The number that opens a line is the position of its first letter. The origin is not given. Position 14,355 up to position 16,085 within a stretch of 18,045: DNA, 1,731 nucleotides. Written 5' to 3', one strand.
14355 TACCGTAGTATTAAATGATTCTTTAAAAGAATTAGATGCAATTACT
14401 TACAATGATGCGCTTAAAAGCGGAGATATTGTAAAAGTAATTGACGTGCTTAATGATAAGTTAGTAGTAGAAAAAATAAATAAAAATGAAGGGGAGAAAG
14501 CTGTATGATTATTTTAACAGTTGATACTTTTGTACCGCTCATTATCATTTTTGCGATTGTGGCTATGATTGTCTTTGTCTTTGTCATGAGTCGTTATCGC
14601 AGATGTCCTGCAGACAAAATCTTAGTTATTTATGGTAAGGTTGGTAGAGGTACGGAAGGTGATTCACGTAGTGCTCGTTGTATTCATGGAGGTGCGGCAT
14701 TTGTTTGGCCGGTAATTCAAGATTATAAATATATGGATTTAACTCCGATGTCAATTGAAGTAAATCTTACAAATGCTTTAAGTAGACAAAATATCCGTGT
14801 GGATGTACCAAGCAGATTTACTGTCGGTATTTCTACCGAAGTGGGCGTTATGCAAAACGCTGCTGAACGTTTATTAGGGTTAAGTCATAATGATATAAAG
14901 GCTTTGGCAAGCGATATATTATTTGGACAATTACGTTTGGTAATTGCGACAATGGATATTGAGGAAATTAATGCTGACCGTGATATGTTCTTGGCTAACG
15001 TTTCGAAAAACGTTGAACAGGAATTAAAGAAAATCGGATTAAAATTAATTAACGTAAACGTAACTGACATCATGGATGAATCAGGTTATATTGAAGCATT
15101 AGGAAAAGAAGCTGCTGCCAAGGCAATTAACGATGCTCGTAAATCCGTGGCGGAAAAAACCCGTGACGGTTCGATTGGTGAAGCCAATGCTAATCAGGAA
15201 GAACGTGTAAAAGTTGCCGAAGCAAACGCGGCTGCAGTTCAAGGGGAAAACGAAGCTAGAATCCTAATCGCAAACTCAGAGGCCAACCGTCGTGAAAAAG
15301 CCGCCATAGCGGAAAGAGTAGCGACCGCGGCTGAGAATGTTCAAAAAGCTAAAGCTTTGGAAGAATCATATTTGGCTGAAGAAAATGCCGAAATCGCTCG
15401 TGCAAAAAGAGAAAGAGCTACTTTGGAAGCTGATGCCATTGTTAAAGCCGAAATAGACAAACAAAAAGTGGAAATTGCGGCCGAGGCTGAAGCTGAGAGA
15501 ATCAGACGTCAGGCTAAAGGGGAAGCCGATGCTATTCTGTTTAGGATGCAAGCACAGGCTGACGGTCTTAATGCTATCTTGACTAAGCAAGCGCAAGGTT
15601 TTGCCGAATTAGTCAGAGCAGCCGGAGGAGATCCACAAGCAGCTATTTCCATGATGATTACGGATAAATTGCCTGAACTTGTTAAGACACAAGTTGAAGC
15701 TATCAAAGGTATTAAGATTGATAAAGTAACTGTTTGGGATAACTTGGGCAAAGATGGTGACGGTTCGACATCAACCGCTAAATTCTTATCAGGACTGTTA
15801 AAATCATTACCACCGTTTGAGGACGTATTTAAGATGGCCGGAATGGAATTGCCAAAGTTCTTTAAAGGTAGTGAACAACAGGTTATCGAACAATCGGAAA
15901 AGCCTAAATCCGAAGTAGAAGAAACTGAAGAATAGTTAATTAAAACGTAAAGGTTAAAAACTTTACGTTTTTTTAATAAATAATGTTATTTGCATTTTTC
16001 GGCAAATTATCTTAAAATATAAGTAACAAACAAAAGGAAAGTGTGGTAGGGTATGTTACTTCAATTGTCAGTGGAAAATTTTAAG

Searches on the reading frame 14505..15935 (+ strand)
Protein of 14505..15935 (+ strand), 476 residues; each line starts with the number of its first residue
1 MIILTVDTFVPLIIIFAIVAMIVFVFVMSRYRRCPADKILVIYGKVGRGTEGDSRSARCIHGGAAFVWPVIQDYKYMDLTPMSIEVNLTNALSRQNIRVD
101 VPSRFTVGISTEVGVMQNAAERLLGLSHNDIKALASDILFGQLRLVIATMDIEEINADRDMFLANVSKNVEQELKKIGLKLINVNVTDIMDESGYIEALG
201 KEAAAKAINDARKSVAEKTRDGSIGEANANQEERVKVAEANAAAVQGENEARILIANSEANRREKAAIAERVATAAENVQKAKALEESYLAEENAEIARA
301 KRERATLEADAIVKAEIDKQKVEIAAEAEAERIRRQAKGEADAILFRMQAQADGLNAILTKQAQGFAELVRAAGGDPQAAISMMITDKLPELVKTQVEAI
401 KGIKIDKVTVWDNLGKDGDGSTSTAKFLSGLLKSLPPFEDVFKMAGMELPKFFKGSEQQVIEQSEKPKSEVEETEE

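Call 16: search_protein_families(library=pfam, proteins=[window:14505-15935:+], max_evalue=0.00001)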
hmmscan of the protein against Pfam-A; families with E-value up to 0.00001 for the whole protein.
window:14505-15935:+ (476 aa): 1 family
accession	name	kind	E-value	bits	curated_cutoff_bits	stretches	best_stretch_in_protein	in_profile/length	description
PF01145.31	Band_7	-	7.5e-28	98.2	23.6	1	40-219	9-175/176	SPFH domain / Band 7 family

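Call 31: search_protein_families(library=ncbifam, proteins=[window:14505-15935:+], max_evalue=0.001)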
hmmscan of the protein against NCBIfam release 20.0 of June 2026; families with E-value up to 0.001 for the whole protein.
window:14505-15935:+ (476 aa): 1 family
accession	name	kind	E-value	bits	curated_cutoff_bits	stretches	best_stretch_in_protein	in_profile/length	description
NF058507.1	FlotScfldFlot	equivalog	4.6e-50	171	700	2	11-304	2-292/477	flotillin lipid rafts scaffold protein FloT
